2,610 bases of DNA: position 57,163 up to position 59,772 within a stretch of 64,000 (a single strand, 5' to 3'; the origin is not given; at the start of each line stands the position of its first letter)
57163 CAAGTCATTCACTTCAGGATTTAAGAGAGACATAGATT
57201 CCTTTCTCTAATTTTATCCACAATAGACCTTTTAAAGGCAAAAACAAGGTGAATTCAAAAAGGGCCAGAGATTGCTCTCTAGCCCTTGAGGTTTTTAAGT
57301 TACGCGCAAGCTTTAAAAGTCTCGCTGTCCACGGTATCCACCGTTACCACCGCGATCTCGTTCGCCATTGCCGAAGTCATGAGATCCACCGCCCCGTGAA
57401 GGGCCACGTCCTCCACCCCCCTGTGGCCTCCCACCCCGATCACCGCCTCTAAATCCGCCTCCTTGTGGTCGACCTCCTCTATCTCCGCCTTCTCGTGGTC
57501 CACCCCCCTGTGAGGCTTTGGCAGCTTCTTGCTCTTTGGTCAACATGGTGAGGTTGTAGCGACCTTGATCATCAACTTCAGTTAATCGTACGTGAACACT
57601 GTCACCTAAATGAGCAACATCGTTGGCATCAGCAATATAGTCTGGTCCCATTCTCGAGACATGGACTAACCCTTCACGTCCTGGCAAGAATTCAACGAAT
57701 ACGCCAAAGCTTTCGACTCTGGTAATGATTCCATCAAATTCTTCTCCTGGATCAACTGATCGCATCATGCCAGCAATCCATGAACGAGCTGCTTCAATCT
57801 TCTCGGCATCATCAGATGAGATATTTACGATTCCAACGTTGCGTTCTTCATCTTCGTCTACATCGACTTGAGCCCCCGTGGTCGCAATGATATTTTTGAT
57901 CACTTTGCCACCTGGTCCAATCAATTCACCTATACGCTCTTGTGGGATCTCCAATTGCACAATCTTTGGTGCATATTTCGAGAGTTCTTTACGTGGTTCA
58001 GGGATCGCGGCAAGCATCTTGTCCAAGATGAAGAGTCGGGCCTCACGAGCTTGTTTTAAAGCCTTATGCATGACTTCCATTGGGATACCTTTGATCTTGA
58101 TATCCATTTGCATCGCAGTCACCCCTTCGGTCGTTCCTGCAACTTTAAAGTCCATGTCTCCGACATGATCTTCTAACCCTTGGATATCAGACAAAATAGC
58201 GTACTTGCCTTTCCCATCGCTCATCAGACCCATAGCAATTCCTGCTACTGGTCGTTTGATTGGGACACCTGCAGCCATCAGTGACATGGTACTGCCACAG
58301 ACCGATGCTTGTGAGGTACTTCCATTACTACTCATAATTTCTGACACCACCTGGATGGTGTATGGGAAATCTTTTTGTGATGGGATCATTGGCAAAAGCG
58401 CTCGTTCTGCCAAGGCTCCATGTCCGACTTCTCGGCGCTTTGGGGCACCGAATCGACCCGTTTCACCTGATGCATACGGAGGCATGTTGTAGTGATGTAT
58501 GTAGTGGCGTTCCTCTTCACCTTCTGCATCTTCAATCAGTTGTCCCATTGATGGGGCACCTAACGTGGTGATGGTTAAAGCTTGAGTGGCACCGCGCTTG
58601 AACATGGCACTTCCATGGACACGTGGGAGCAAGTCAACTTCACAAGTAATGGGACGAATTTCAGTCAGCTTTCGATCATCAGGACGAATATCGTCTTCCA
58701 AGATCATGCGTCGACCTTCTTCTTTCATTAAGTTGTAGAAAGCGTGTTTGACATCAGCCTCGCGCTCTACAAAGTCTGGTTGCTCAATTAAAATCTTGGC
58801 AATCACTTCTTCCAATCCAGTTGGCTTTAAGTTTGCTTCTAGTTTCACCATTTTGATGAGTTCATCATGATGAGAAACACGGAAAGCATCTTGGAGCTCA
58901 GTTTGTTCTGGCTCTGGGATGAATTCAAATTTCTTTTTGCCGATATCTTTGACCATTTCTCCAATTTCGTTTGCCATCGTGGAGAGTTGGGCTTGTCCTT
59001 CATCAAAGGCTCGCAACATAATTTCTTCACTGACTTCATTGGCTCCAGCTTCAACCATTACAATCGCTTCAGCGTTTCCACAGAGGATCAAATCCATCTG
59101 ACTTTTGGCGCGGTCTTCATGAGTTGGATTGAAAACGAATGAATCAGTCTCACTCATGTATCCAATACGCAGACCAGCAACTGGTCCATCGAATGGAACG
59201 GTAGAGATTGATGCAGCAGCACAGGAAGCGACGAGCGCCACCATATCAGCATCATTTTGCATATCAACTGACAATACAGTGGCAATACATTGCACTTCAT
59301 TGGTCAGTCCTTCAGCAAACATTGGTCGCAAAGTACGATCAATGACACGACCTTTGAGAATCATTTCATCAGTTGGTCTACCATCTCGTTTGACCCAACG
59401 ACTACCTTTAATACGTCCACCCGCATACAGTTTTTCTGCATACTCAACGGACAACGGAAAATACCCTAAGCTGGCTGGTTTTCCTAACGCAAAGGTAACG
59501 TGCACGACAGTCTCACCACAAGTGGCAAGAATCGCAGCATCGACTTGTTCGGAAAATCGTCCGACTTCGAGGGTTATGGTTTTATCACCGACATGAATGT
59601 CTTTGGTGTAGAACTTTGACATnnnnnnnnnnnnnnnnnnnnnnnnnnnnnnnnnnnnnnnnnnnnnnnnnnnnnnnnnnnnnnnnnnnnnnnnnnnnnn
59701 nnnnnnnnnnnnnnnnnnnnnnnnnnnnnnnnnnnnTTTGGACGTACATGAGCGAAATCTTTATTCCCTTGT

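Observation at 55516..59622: Adjacent DEAD-box helicase and PNPase both carry long RGG/GY-rich low-complexity tails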

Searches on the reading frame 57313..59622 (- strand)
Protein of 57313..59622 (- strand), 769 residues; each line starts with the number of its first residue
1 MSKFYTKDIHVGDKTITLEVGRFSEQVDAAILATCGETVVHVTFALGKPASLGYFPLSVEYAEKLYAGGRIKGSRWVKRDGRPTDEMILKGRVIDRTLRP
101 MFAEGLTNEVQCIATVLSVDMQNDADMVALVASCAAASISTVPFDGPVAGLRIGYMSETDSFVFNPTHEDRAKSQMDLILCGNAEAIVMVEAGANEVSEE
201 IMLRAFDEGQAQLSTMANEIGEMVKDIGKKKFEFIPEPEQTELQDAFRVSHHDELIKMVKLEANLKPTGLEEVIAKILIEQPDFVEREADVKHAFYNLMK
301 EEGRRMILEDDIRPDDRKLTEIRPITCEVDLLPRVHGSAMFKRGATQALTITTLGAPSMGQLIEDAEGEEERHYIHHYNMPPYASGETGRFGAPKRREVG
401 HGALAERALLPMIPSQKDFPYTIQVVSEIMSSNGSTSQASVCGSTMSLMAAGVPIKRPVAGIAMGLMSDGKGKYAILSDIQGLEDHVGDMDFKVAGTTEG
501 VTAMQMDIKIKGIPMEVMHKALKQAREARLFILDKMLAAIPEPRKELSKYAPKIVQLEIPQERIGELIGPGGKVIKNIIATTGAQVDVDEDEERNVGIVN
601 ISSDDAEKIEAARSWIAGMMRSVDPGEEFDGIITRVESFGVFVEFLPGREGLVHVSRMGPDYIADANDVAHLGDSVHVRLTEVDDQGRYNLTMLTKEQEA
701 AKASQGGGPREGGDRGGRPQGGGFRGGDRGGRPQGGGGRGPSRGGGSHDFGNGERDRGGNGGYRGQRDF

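Call 3: search_protein_families(library=pfam, proteins=[window:57313-59622:-], max_evalue=0.01)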
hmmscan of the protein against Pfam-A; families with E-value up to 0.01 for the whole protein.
window:57313-59622:- (769 aa): 6 families
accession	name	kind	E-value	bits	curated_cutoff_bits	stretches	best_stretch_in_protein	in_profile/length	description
PF01138.27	RNase_PH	-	4.8e-45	153.6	25.5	2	321-454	1-130/130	3' exoribonuclease family, domain 1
PF03725.20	RNase_PH_C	-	1.2e-17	64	20.8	2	146-210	1-65/67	3' exoribonuclease family, domain 2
PF00575.29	S1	-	2.3e-13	50.7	22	1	625-688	4-67/74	S1 RNA binding domain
PF00013.35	KH_1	-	1e-12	48.1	21.5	1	555-616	2-64/66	KH domain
PF22675.2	KH-I_KHDC4-BBP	-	0.0036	17.6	30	0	564-589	8-33/76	KHDC4/BBP-like, KH-domain type I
PF03726.19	PNPase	-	0.0047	17.8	24.6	1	271-318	35-81/81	Polyribonucleotide nucleotidyltransferase, RNA binding domain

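Call 10: find_homologous_proteins(query=window:57313-59622:-, max_evalue=1e-10)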
Query window:57313-59622:- (769 aa): 8000 proteins with E <= 1e-10 among 8000 candidates; the best 120 are listed.
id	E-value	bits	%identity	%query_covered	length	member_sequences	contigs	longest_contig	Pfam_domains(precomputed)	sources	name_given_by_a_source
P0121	0.0e+0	1727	100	100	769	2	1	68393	PF00013.36,PF03725.21,PF00575.30,PF01138.28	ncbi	ncbi:MAG: polyribonucleotide nucleotidyltransferase [Candidatus Woesebacteria bacterium]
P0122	0.0e+0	1554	94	91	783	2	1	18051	PF00013.36,PF03725.21,PF00575.30,PF01138.28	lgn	-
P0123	0.0e+0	1492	92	92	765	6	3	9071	PF00013.36,PF03725.21,PF00575.30,PF01138.28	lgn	-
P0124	0.0e+0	1413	85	92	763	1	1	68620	PF00013.36,PF03725.21,PF00575.30,PF01138.28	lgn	-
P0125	0.0e+0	1395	86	92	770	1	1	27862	PF00013.36,PF03725.21,PF00575.30,PF01138.28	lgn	-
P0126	0.0e+0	1369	83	92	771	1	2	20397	PF00013.36,PF03725.21,PF00575.30,PF23459.2,PF03726.20,PF01138.28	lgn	-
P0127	0.0e+0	1359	83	92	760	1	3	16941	PF00013.36,PF03725.21,PF00575.30,PF23459.2,PF03726.20,PF01138.28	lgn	-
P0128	0.0e+0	1352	83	92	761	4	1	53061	PF00013.36,PF03725.21,PF00575.30,PF23459.2,PF03726.20,PF01138.28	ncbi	-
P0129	0.0e+0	1335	80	92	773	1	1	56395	PF00013.36,PF03725.21,PF00575.30,PF03726.20,PF01138.28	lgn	-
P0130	0.0e+0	1325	80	92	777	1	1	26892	PF00013.36,PF03725.21,PF00575.30,PF03726.20,PF01138.28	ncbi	-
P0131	0.0e+0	1319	79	96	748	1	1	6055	PF00013.36,PF03725.21,PF00575.30,PF01138.28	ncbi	-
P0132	0.0e+0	1310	79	92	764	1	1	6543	PF00013.36,PF03725.21,PF00575.30,PF01138.28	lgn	-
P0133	0.0e+0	1299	79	90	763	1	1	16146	PF00013.36,PF03725.21,PF00575.30,PF01138.28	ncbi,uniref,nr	ncbi:polyribonucleotide nucleotidyltransferase [Candidatus Cerribacteria bacterium 'Amazon FNV 2010 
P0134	0.0e+0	1286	78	93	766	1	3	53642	PF00013.36,PF03725.21,PF00575.30,PF03726.20,PF01138.28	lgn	-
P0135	0.0e+0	1281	78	90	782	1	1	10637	PF00013.36,PF03725.21,PF00575.30,PF03726.20,PF01138.28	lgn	-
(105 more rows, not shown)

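Call 13: find_related_loci(query=window:57313-59622:-, collection=genome_contigs, flank=10000)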
Query window:57313-59622:- (769 aa) in genome_contigs; peptide patterns used: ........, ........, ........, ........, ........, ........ (x = any residue, [..] = any of these).
160 stretches matched a pattern; 140 encode a relative of the query (tblastn E <= 1e-3); the best 80 are kept; 80 distinct loci.
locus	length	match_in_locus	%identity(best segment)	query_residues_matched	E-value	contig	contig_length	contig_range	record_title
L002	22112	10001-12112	92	1-704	0e+0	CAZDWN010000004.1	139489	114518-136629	MAG TPA_asm: uncultured Pseudomonadales bacterium isolate SRP170004_co1_144 genome assembly, contig: NODE_115_length_139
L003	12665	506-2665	85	1-718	0e+0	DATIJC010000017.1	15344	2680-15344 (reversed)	MAG TPA_asm: Patescibacteria group bacterium isolate SMAG_U15681 k141_280241, whole genome shotgun sequence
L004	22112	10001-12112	83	1-704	0e+0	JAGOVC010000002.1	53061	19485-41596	Candidatus Woesebacteria bacterium isolate Gw_Eff_bin_538 Gw_Eff_955_length_53061_cov_6.279461, whole genome shotgun seq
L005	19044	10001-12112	83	1-704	0e+0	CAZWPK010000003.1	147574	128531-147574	MAG TPA_asm: uncultured Pseudomonadales bacterium isolate binchicken_co347_42 genome assembly, contig: NODE_66_length_14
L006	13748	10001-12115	80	1-705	0e+0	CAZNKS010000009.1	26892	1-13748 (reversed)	MAG TPA_asm: uncultured Pseudomonadales bacterium isolate SRP170004_co1_558 genome assembly, contig: NODE_2636_length_26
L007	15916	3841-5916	79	4-695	0e+0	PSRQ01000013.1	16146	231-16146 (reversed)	MAG: Candidatus Cerribacteria bacterium 'Amazon FNV 2010 28 9' contig_75_21636183_length_16146_multi_3_in_1_out_0, whole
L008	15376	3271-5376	73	4-705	0e+0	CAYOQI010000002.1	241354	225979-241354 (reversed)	MAG TPA_asm: uncultured Pseudomonadales bacterium isolate SRP286056_co1_770 genome assembly, contig: NODE_17_length_2413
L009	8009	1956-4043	71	1-700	0e+0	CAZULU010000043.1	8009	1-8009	MAG TPA_asm: uncultured Pseudomonadales bacterium isolate SRP193661_co1_10 genome assembly, contig: NODE_9034_length_800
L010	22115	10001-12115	71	1-710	0e+0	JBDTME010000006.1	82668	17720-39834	MAG: Patescibacteria group bacterium isolate cluster3_bin.119 NODE_549_length_82668_cov_14.413857, whole genome shotgun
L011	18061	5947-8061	70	1-710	0e+0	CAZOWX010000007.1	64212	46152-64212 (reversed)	MAG TPA_asm: uncultured Pseudomonadales bacterium isolate SRP286056_co2_574 genome assembly, contig: NODE_455_length_642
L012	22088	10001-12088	66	1-699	0e+0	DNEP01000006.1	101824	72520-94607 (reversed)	MAG TPA_asm: Candidatus Paceibacterota bacterium isolate UBA12128 contig_549, whole genome shotgun sequence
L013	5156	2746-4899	64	5-703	0e+0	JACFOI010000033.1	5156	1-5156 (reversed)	MAG: Patescibacteria group bacterium isolate BROCD046 NODE_7537_length_5156_cov_8.717114, whole genome shotgun sequence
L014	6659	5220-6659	94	1-480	0e+0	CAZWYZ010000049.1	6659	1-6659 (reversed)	MAG TPA_asm: uncultured Pseudomonadales bacterium isolate SRP286056_co1_495 genome assembly, contig: NODE_16051_length_6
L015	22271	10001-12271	59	5-749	0e+0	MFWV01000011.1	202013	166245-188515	MAG: Candidatus Pacebacteria bacterium RIFOXYA1_FULL_38_18 rifoxya1_full_scaffold_7, whole genome shotgun sequence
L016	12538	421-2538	62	3-699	0e+0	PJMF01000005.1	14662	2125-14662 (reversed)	MAG: Candidatus Paceibacterota bacterium isolate Amazon_FNV_2010_13_2_2 contig_75_6733591_length_14662_multi_6_in_1_out_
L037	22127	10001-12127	56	1-727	0e+0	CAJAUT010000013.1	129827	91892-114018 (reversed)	uncultured bacterium isolate Loc080925-6m_bin-0061 genome assembly, contig: bin-0061:13/34, whole genome shotgun sequenc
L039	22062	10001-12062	65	1-695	0e+0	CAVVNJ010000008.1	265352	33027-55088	MAG: Candidatus Woesebacteria bacterium isolate MFD05674.bin.2.125 genome assembly, contig: contig_20830, whole genome s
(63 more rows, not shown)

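Call 28: search_solved_structures(query=window:57313-59622:-, max_evalue=1e-50, show_alignments=0)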
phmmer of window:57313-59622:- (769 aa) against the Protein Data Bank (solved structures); distinct sequences matched with E-value up to 1e-50: 26.
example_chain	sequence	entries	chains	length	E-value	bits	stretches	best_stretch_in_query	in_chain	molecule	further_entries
5yjj_A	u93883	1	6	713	8.1e-181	606.1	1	13-698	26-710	Polyribonucleotide nucleotidyltransferase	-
4am3_A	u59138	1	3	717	2.2e-178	598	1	6-701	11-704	POLYRIBONUCLEOTIDE NUCLEOTIDYLTRANSFERASE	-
4aid_A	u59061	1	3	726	2.4e-178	597.9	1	6-701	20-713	POLYRIBONUCLEOTIDE NUCLEOTIDYLTRANSFERASE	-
4aim_A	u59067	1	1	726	3.2e-178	597.5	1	6-701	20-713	POLYRIBONUCLEOTIDE NUCLEOTIDYLTRANSFERASE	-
8zaw_A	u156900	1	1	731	8e-175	586.3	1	5-704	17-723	Polyribonucleotide nucleotidyltransferase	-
4nbq_A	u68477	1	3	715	8.3e-166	556.5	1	7-693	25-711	Polyribonucleotide nucleotidyltransferase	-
3cdi_A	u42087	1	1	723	8.9e-165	553.1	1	9-705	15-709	Polynucleotide phosphorylase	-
7ogk_A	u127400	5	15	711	1.1e-164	552.7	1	9-703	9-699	Polyribonucleotide nucleotidyltransferase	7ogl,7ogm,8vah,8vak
7ld5_A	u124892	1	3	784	7.8e-152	510.3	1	11-709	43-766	Polyribonucleotide nucleotidyltransferase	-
6d6k_A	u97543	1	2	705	1.7e-149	502.5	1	5-698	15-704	Polyribonucleotide nucleotidyltransferase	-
8wwp_A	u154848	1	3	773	2e-148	499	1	11-704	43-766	Bifunctional guanosine pentaphosphate synthetase/polyribonucleotide nucleotidyltransferase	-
8wx0_A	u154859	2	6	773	3.2e-148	498.3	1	11-704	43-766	Bifunctional guanosine pentaphosphate synthetase/polyribonucleotide nucleotidyltransferase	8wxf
1e3h_A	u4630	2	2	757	2e-147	495.7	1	11-702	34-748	GUANOSINE PENTAPHOSPHATE SYNTHETASE | Polyribonucleotide nucleotidyltransferase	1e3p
5xex_A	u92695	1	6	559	7.1e-147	493.9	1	13-550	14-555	Polyribonucleotide nucleotidyltransferase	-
9qh3_A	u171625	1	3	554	6.7e-138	464.2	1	6-552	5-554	Polyribonucleotide nucleotidyltransferase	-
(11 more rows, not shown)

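Call 47: search_protein_families(library=ncbifam, proteins=[window:57313-59622:-], max_evalue=0.001)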
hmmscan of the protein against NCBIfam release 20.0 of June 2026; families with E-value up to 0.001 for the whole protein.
window:57313-59622:- (769 aa): 32 families (the best 25 are shown)
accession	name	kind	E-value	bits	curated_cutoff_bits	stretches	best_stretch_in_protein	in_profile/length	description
NF008805.1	PRK11824.1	equivalog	5.1e-256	851.4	471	1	7-694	2-681/683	polyribonucleotide nucleotidyltransferase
TIGR03591.1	polynuc_phos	equivalog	9.6e-255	847.3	525.05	1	11-693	2-686/689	polyribonucleotide nucleotidyltransferase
TIGR02696.1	pppGpp_PNP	exception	6.2e-186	619.9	1106.75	1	10-691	13-718/720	guanosine pentaphosphate synthetase I/polyribonucleotide nucleotidyltransferase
TIGR02065.1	ECX1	equivalog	1.7e-21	76.6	318.7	1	306-529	2-215/230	exosome complex exonuclease Rrp41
NF006363.0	PRK08582.1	equivalog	1.3e-13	51.3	171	1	622-702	2-81/140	S1 domain-containing RNA-binding protein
NF005208.0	PRK06676.1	equivalog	4.7e-13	48.9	368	1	619-703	272-357/391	30S ribosomal protein S1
NF010379.0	PRK13806.1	equivalog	2.1e-12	46.4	648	1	618-687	195-264/491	30S ribosomal protein S1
NF040579.1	S1_dom_CvfD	subfamily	3.8e-12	46.5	117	1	626-702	4-81/113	CvfD/Ygs/GSP13 family RNA-binding post-transcriptional regulator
NF005973.0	PRK08059.1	equivalog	8.2e-12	45.3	148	1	619-702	1-84/123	S1 domain-containing post-transcriptional regulator GSP13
NF000907.0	PRK00087.1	equivalog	7.5e-11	40.9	624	1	626-688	564-626/671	bifunctional 4-hydroxy-3-methylbut-2-enyl diphosphate reductase/30S ribosomal protein S1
NF004473.0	PRK05807.1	equivalog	1.3e-09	38.5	178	1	625-697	5-76/136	S1 domain-containing RNA-binding protein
NF005573.0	PRK07252.1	equivalog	1.3e-08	34.8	183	1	626-702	4-81/120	S1 RNA-binding domain-containing protein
NF004953.0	PRK06299.1-3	equivalog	6.7e-08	31.3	720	1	619-688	292-363/580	30S ribosomal protein S1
TIGR02063.1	RNase_R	equivalog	9.7e-08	30.8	597.85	1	626-686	629-701/711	ribonuclease R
NF004952.0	PRK06299.1-2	equivalog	1.3e-07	30.4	524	1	624-687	302-366/580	30S ribosomal protein S1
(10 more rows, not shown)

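Call 57: predict_structure(alignment_id=A2)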
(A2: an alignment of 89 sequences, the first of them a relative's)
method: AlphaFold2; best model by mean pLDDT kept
length: 769 residues; sequences in the alignment: 89
mean_pLDDT: 86.7   pTM: 0.83
mean pLDDT of the five models: 86.7, 85.4, 84.9, 84.4, 82.5
residues with pLDDT >= 90: 539; 70-90: 136; 50-70: 30; < 50: 64
segments of 3 or more residues with pLDDT < 50: 708-769
pLDDT, mean of each block of 10 residues (from residue 1): 86 97 89 96 93 85 69 53 81 94 91 92 94 98 95 97 96 96 94 96 97 97 97 84 92 95 91 95 93 92 94 94 96 96 95 92 75 92 74 73 94 94 96 92 98 98 94 93 85 97 93 91 97 98 94 92 92 93 93 91 92 92 90 94 90 93 91 94 91 91 66 39 33 32 33 34 33
secondary structure, 60 per line:
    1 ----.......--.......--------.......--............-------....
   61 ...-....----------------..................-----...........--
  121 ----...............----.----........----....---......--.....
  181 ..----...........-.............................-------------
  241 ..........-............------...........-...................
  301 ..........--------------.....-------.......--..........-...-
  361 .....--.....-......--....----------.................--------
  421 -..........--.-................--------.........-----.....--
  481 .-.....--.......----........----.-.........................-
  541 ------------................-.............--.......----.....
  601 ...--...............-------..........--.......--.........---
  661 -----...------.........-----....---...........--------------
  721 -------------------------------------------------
elements in order (helices of 4 or more, strands of 3 or more residues): E5-11 E14-20 E29-35 E38-49 E57-63 H65-68 H85-101 E108-118 H125-139 E149-156 E161-164 H168-173 E176-182 E187-197 H199-227 H241-250 H252-263 H270-280 H282-310 E325-329 E337-343 E346-355 E361-365 E368-372 E374-379 H382-385 H396-412 E422-431 H436-451 E460-468 E474-478 H483-487 E490-496 E501-508 H515-539 E553-560 H561-568 H570-582 E585-591 E596-603 H606-620 E628-637 E640-646 E649-654 E675-683 E689-692 H696-706

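Call 67: search_protein_families(library=ncbifam, proteins=[L039:4264-5940:+, L037:18580-20238:+], max_evalue=1e-10)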
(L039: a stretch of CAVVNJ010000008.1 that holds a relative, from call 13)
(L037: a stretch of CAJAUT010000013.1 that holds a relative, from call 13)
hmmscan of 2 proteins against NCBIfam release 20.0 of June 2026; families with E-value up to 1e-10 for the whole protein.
L039:4264-5940:+ (558 aa): 7 families
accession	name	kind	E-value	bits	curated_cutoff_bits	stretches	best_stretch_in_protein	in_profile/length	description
TIGR03319.1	RNase_Y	equivalog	9.4e-158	525.9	454.35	1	91-558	38-514/514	ribonuclease Y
NF009345.0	PRK12705.1-2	equivalog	1.8e-132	442.5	904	1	92-552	41-503/509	hypothetical protein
NF009344.0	PRK12705.1-1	equivalog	3.9e-127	425.2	831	1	83-557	92-571/572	hypothetical protein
NF000997.0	PRK00106.1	equivalog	2.1e-126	422.6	937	1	93-558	61-535/535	ribonuclease Y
NF009347.0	PRK12705.1-4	equivalog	5e-73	246.4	579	1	141-551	52-463/473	hypothetical protein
NF009346.0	PRK12705.1-3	equivalog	1.6e-20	73.4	545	1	284-531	208-455/493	hypothetical protein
TIGR00277.1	HDIG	domain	1e-19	70.2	27.6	1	372-447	1-84/84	HDIG domain-containing metalloprotein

L037:18580-20238:+ (552 aa): 2 families
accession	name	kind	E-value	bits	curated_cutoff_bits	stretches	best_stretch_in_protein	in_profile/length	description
NF047419.1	RNase_J1_RnjA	exception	5.7e-134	447.8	820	1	9-551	2-548/549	ribonuclease J1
TIGR00649.1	MG423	subfamily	1.5e-126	423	400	1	9-550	1-546/546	RNase J family beta-CASP ribonuclease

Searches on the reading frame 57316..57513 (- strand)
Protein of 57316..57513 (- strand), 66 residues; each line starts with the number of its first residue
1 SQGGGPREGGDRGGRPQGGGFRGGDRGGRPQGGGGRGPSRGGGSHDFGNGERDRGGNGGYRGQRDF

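Call 33: find_homologous_proteins(query=window:57316-57513:-, max_evalue=1)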
Query seq(66 aa): 399 candidates shared short words with the query, none scored E <= 1.
